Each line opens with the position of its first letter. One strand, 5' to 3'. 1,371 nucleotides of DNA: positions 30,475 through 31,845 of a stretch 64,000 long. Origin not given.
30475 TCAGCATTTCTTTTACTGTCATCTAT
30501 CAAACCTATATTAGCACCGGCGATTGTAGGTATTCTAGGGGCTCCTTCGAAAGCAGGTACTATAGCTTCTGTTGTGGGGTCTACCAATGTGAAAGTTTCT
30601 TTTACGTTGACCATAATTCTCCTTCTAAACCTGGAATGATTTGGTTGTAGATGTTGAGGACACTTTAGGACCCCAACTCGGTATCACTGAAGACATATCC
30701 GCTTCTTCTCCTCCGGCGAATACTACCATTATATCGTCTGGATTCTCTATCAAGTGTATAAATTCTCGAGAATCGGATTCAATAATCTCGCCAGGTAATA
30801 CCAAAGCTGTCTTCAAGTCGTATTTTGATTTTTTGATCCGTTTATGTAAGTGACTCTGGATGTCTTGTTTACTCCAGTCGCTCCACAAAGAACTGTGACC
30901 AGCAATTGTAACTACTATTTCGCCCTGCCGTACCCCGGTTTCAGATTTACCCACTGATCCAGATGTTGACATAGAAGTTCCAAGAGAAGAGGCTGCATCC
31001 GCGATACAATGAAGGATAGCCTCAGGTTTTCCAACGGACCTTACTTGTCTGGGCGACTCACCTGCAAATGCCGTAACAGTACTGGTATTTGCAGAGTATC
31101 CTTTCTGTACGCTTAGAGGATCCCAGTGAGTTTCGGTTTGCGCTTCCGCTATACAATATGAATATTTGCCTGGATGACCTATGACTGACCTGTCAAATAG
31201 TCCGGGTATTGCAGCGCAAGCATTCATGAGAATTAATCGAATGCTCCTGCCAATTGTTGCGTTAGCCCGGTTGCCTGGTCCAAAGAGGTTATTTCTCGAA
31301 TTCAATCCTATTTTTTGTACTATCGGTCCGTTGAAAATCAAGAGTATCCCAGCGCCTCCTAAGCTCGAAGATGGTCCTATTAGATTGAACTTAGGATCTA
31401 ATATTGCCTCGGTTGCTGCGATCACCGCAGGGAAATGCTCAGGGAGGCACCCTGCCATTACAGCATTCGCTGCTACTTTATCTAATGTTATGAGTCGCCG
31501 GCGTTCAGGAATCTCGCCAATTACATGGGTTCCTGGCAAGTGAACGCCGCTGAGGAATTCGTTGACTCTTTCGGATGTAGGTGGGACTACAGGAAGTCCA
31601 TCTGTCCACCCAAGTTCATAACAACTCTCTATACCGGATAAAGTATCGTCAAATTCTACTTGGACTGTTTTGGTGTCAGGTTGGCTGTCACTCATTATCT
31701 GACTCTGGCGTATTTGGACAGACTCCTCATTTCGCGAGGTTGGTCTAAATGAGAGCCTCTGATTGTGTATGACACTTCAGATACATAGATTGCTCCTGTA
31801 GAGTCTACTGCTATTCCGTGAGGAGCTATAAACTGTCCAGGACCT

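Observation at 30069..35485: Tightly coupled operon joining thiolase, GMC flavoprotein, NHL propeller, an unknown 356-aa protein and the selenoprotein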

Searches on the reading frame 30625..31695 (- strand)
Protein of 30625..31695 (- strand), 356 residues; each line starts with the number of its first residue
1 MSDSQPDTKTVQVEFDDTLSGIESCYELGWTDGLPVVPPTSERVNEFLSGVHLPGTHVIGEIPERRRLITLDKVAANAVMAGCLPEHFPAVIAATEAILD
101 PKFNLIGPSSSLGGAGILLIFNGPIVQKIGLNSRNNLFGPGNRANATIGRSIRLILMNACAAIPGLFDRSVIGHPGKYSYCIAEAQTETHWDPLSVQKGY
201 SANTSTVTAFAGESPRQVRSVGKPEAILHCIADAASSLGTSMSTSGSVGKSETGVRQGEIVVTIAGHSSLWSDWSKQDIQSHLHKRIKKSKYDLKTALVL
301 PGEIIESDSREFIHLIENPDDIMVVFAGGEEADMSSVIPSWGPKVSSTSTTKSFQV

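Call 5: search_protein_families(library=pfam, proteins=[window:30625-31695:-], max_evalue=0.01)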
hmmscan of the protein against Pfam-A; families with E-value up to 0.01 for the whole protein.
window:30625-31695:- (356 aa): 0 families

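Call 6: search_protein_families(library=ncbifam, proteins=[window:30625-31695:-], max_evalue=0.01)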
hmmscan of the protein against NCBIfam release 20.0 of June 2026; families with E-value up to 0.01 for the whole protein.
window:30625-31695:- (356 aa): 0 families

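Call 14: find_homologous_proteins(query=window:30625-31695:-, max_evalue=0.001)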
Query window:30625-31695:- (356 aa): 7988 proteins with E <= 0.001 among 8000 candidates; the best 120 are listed.
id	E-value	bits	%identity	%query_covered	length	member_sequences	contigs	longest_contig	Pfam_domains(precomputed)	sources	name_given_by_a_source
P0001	1.6e-234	795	99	100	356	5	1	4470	-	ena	-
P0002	5.2e-206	702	85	99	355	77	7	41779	-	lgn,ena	-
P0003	3.0e-198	676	83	100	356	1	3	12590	-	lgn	-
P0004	1.5e-196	670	82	100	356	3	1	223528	-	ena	-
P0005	2.0e-191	654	82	98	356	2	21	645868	-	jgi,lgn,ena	jgi:hypothetical protein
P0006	2.9e-161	554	68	98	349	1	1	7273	-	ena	-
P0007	1.1e-159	549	68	98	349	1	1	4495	-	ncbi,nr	ncbi:MAG: hypothetical protein IIC99_11185 [Chloroflexi bacterium]|nr:hypothetical protein [Chlorofl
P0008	1.1e-159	549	68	98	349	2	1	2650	-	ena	-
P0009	1.1e-159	549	68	98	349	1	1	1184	-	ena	-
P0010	1.6e-159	549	67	98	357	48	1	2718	-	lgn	-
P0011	1.7e-159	549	68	98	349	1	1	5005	-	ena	-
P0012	1.9e-159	548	68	98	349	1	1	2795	-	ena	-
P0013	5.1e-159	547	68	97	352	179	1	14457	-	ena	-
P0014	5.7e-159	547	87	78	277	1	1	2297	-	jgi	jgi:hypothetical protein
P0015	6.1e-159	547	67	97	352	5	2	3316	-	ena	-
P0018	1.5e-158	546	68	98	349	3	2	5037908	-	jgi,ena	jgi:hypothetical protein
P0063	1.2e-155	536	65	98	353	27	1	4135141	-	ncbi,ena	-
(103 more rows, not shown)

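Call 16: find_encoding_contigs(protein=P0005, flank=8000, max_places=3)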
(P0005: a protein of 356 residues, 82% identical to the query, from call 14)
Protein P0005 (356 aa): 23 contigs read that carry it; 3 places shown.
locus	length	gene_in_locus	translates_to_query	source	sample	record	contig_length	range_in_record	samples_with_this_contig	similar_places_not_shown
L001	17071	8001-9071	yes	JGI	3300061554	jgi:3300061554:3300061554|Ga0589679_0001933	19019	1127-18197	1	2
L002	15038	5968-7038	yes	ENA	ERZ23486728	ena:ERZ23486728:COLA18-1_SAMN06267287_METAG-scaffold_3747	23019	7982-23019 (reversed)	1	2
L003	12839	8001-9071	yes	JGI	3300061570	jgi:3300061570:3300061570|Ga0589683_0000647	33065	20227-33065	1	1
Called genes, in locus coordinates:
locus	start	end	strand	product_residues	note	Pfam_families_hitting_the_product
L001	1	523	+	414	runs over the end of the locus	PF00149:Metallophos, PF12850:Metallophos_2 (faint)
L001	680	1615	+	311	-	PF03576:Peptidase_S58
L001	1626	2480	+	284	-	PF03807:F420_oxidored, PF10728:DUF2520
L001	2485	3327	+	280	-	PF02548:Pantoate_transf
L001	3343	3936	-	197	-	-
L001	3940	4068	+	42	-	-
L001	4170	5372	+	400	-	PF00108:Thiolase_N, PF00109:ketoacyl-synt (weak), PF02803:Thiolase_C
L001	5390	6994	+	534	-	PF00732:GMC_oxred_N, PF00890:FAD_binding_2 (faint), PF01266:DAO (faint), PF13450:NAD_binding_8 (faint), PF05199:GMC_oxred_C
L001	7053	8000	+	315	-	PF17170:DUF5128 (weak), PF01436:NHL (weak)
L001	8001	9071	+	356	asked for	-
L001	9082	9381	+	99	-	PF24696:UGSC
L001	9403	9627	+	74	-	PF24696:UGSC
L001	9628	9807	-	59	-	PF03966:Trm112p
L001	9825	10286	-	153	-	PF06181:Urate_ox_N (weak), PF05425:CopD (weak)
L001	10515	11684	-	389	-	PF00296:Bac_luciferase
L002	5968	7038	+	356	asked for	-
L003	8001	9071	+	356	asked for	-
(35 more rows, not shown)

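Call 23: search_solved_structures(query=window:30625-31695:-, max_evalue=10)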
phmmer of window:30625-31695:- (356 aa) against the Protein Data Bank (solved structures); distinct sequences matched with E-value up to 10: 1.
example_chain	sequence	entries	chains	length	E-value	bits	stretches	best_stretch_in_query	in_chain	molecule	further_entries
2dyd_A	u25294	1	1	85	0.98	11.7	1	284-328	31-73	Poly(A)-binding protein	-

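Call 27: find_encoding_contigs(protein=P0018, flank=8000, max_places=2)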
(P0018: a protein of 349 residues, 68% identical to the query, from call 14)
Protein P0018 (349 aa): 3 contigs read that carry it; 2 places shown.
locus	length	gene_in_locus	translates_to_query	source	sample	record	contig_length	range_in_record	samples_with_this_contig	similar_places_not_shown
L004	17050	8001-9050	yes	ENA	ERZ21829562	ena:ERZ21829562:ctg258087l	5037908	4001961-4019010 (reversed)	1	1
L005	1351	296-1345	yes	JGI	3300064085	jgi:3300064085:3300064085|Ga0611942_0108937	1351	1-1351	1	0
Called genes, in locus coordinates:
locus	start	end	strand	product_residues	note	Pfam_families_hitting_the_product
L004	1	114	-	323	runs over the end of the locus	PF02826:2-Hacid_dh_C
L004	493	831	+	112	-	-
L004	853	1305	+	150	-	-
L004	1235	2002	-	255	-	-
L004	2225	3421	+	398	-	PF00108:Thiolase_N, PF00109:ketoacyl-synt (weak), PF02803:Thiolase_C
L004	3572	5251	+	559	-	PF01266:DAO (faint), PF00732:GMC_oxred_N, PF05199:GMC_oxred_C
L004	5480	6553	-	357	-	PF26363:Phospholipase-like (faint), PF01764:Lipase_3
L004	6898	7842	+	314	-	PF08450:SGL (faint), PF06739:SBBP (faint), PF15869:TolB_like (faint), PF01436:NHL (weak), PF17170:DUF5128 (weak), PF01436:NHL (weak)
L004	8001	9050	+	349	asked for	-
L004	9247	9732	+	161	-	PF07040:DUF1326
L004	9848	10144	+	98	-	PF24696:UGSC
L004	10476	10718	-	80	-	PF03704:BTAD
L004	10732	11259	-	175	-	-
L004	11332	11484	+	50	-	PF06348:DUF1059 (weak)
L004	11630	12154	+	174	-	PF07366:SnoaL, PF12680:SnoaL_2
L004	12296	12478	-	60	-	PF03966:Trm112p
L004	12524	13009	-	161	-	PF05425:CopD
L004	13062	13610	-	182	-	PF00578:AhpC-TSA, PF08534:Redoxin, PF00085:Thioredoxin (faint), PF13098:Thioredoxin_2 (weak)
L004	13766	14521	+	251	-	PF00106:adh_short, PF08659:KR, PF13561:adh_short_C2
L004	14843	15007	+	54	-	-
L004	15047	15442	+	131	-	-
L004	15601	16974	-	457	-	PF01019:G_glu_transpept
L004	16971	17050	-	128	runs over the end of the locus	PF01019:G_glu_transpept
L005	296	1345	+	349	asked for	-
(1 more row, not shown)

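Call 28: find_encoding_contigs(protein=P0063, flank=8000, max_places=2)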
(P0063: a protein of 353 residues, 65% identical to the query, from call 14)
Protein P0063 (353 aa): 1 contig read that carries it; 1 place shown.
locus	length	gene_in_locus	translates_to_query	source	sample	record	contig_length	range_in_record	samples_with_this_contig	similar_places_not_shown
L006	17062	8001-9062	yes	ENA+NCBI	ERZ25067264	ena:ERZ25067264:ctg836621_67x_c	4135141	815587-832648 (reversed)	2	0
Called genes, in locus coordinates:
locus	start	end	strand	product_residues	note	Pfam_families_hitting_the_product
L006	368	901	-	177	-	-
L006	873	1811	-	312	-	-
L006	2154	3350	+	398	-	PF00108:Thiolase_N, PF00109:ketoacyl-synt (weak), PF02803:Thiolase_C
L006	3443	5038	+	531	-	PF01266:DAO (faint), PF00732:GMC_oxred_N (weak), PF05199:GMC_oxred_C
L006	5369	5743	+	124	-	PF00903:Glyoxalase (weak), PF22677:Ble-like_N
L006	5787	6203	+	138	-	PF00903:Glyoxalase (weak)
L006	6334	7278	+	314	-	PF17170:DUF5128 (weak), PF01436:NHL (weak)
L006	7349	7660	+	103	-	-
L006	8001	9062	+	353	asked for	-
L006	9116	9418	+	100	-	PF24696:UGSC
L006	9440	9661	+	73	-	PF24696:UGSC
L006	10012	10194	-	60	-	PF03966:Trm112p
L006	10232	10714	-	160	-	-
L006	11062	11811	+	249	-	PF00106:adh_short, PF08659:KR, PF13561:adh_short_C2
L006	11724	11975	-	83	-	-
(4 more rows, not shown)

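Call 29: search_protein_representatives(protein=window:30625-31695:-)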
Query: 356 residues. Proteins with E-value up to 0.001 (for the whole library): 4632; up to 1e-10: 3084; up to 1e-30: 958. The best 150 are listed.
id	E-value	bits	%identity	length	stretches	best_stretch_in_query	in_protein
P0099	3.0e-155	533.0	67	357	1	8-353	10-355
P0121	1.1e-109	383.1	69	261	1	59-305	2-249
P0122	6.4e-97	341.2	72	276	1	9-217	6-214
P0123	1.0e-93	330.6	35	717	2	22-331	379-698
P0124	3.1e-92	325.8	64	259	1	126-353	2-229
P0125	2.7e-80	286.5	57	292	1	9-248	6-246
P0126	1.5e-79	284.1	47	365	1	17-347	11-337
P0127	2.6e-78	280.0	46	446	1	16-351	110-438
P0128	1.3e-77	277.7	46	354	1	12-353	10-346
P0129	1.7e-76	274.0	67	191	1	12-189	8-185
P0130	1.3e-71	257.9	34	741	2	22-299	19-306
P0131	1.6e-70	254.4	43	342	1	15-344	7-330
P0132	2.6e-70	253.7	32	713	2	21-329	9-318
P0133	3.4e-69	250.0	43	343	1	11-352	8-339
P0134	2.0e-68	247.5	42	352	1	12-353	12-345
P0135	1.2e-67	244.9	44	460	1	20-342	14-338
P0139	9.8e-66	238.6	40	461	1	15-339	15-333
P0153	1.3e-61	225.1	39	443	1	23-350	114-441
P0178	1.3e-57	211.9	39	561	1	21-342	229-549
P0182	2.9e-57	210.8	39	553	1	17-343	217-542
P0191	1.9e-56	208.1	40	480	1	20-341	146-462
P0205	1.7e-55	205.0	45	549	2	23-221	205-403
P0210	5.4e-55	203.3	42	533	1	4-331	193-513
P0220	2.0e-54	201.4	37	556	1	23-352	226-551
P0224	2.9e-54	200.9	38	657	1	18-345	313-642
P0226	3.9e-54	200.5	38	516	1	22-347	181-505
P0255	1.4e-52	195.3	38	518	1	21-347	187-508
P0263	5.8e-52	193.3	36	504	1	16-338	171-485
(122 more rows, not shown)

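Call 30: search_protein_families(library=pfam, proteins=[P0178, P0182, P0210, P0220, P0224, P0226, P0135, P0139, P0127, P0153], max_evalue=0.001)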
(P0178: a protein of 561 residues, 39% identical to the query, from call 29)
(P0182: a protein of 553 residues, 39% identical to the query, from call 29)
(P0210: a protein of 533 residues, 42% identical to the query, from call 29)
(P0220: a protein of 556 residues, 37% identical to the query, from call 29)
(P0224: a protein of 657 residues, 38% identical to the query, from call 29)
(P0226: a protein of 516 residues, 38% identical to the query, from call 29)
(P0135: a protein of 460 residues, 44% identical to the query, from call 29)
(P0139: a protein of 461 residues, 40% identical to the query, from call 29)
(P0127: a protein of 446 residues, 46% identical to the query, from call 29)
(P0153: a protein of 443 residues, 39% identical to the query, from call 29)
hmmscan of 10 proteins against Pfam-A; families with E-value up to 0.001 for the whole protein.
P0178 (561 aa): 1 family
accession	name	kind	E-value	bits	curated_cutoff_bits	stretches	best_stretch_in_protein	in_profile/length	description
PF24696.1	UGSC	-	1.9e-46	158.8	25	1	8-176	2-171/172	UGSC family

P0182 (553 aa): 1 family
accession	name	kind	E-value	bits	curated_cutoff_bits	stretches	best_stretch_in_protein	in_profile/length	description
PF24696.1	UGSC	-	6.7e-21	75.6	25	1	14-179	2-171/172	UGSC family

P0210 (533 aa): 1 family
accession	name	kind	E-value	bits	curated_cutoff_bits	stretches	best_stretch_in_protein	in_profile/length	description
PF24696.1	UGSC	-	5.9e-39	134.4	25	1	5-169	2-168/172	UGSC family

P0220 (556 aa): 1 family
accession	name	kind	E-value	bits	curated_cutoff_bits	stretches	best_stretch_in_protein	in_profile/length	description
PF24696.1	UGSC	-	3.1e-40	138.5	25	1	3-169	2-171/172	UGSC family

P0224 (657 aa): 1 family
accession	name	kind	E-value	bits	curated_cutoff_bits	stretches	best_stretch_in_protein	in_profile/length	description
PF24696.1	UGSC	-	4.7e-41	141.2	25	1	112-281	2-171/172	UGSC family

P0226 (516 aa): 0 families

P0135 (460 aa): 1 family
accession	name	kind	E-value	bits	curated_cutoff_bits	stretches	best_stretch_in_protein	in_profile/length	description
PF24696.1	UGSC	-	6.8e-20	72.3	25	1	371-460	2-92/172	UGSC family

P0139 (461 aa): 1 family
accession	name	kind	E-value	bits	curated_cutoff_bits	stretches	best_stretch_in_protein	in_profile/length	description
PF24696.1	UGSC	-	2.7e-19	70.4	25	1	373-461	3-92/172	UGSC family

P0127 (446 aa): 0 families

P0153 (443 aa): 1 family
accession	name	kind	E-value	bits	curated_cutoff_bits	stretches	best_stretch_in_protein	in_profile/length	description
PF24696.1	UGSC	-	5.1e-14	53.2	25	1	1-60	112-171/172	UGSC family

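Call 33: search_solved_structures(query=A1, max_evalue=10)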
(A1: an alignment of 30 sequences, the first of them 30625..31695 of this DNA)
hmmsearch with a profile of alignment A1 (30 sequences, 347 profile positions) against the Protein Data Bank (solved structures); distinct sequences matched with E-value up to 10: 0.

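Call 34: find_related_loci(query=A1, collection=genome_contigs, flank=10000)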
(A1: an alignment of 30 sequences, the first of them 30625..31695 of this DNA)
Query A1 (356 aa) in genome_contigs; peptide patterns used: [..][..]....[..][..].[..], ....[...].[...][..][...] (x = any residue, [..] = any of these).
600 stretches matched a pattern (row limit reached: there are more); 600 encode a relative of the query (tblastn E <= 1e-3); the best 80 are kept; 80 distinct loci.
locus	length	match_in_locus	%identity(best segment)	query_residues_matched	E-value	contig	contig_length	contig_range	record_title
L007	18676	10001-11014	70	15-352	1e-161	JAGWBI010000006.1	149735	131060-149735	MAG: Dehalococcoidia bacterium isolate 277c_29 scaffold_406, whole genome shotgun sequence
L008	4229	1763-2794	67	7-352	7e-165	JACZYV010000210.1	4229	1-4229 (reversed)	MAG: Chloroflexota bacterium isolate B27T3L14 B27T3L14_NODE24265, whole genome shotgun sequence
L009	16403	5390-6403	69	15-352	2e-160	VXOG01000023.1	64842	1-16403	MAG: Chloroflexi bacterium isolate SB0662_bin_27 NODE_464_length_64842_cov_53.676741, whole genome shotgun sequence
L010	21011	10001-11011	69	19-355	1e-158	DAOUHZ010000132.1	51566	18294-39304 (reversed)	MAG TPA_asm: Dehalococcoidia bacterium isolate S20_122 k89_224318, whole genome shotgun sequence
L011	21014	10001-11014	68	19-356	4e-158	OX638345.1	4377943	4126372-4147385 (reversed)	MAG: uncultured Dehalococcoidia bacterium isolate 64bd3295-a2ac-4bb0-a587-f708157bf7f0 genome assembly, chromosome: 1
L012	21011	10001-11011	68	19-355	3e-158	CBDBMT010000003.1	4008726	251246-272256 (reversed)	MAG: Dehalococcoidia bacterium isolate 1551c8a5-dc05-4db4-a2c2-06e96cfb4e9a genome assembly, contig: contig_3, whole gen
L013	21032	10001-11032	66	9-352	2e-157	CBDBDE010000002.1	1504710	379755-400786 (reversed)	MAG: Dehalococcoidia bacterium isolate 507f7452-7ab4-464d-beb7-7b563f49c2fc genome assembly, contig: contig_2, whole gen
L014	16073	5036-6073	63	11-356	7e-155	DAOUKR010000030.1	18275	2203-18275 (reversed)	MAG TPA_asm: Dehalococcoidia bacterium isolate S7_355 k113_3452926, whole genome shotgun sequence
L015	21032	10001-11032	65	9-352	9e-155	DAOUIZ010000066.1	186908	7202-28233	MAG TPA_asm: Dehalococcoidia bacterium isolate S32_232 k113_4638367, whole genome shotgun sequence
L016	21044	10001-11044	65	8-355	2e-152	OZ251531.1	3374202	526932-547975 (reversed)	MAG: Dehalococcoidia bacterium isolate dbfc7836-c0f4-4258-ad9f-d4e7c961b2d4 genome assembly, chromosome: 1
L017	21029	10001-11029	62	13-355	5e-149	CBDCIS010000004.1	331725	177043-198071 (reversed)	MAG: Dehalococcoidia bacterium isolate 8e13df92-f4f3-4e34-85da-b913360e8956 genome assembly, contig: contig_4, whole gen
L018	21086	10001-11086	59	3-355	1e-147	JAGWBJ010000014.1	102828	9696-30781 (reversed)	MAG: Dehalococcoidia bacterium isolate 277c_30 scaffold_427, whole genome shotgun sequence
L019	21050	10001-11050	61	1-352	5e-140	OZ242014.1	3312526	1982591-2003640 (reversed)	MAG: Dehalococcoidia bacterium isolate dc00a5be-81f4-4acd-b4e2-246381d7a392 genome assembly, chromosome: 1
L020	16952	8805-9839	59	9-352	3e-139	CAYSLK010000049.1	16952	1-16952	MAG TPA_asm: uncultured Dehalococcoidia bacterium isolate SRP092796_co2_647 genome assembly, contig: k141_4401993, whole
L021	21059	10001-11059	57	4-355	8e-131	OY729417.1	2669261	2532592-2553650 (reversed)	MAG: Dehalococcoidia bacterium isolate 7d10fddc-660b-4070-a7a7-cda0dfc66286 genome assembly, chromosome: 1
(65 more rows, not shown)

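Call 38: predict_structure(alignment_id=A1)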
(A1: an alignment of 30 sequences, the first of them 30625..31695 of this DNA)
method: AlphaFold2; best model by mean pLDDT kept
length: 356 residues; sequences in the alignment: 30
mean_pLDDT: 89.5   pTM: 0.90
mean pLDDT of the five models: 89.5, 88.9, 87.9, 87.7, 86.2
residues with pLDDT >= 90: 252; 70-90: 75; 50-70: 13; < 50: 16
segments of 3 or more residues with pLDDT < 50: 1-7, 243-251
pLDDT, mean of each block of 10 residues (from residue 1): 48 87 90 91 95 95 93 97 97 98 91 89 97 92 95 94 85 82 95 97 97 92 95 82 46 71 94 97 96 89 94 93 95 92 88 91
secondary structure, 60 per line:
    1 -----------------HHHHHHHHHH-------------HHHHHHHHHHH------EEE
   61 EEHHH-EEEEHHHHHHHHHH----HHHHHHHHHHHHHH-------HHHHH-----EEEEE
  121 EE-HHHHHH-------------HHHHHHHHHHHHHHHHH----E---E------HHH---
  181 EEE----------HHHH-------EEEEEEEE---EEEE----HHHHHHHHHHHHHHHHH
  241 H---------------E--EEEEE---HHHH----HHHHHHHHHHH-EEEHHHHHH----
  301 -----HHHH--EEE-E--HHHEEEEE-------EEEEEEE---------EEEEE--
elements in order: H18-27 H41-51 E58-62 E67-70 H71-80 H85-98 H106-110 E116-122 H124-129 H143-159 E181-183 H194-197 E205-212 E216-219 H224-241 E260-264 H268-271 H276-286 E288-290 H291-296 H306-309 E312-314 E322-326 E334-340 E350-354
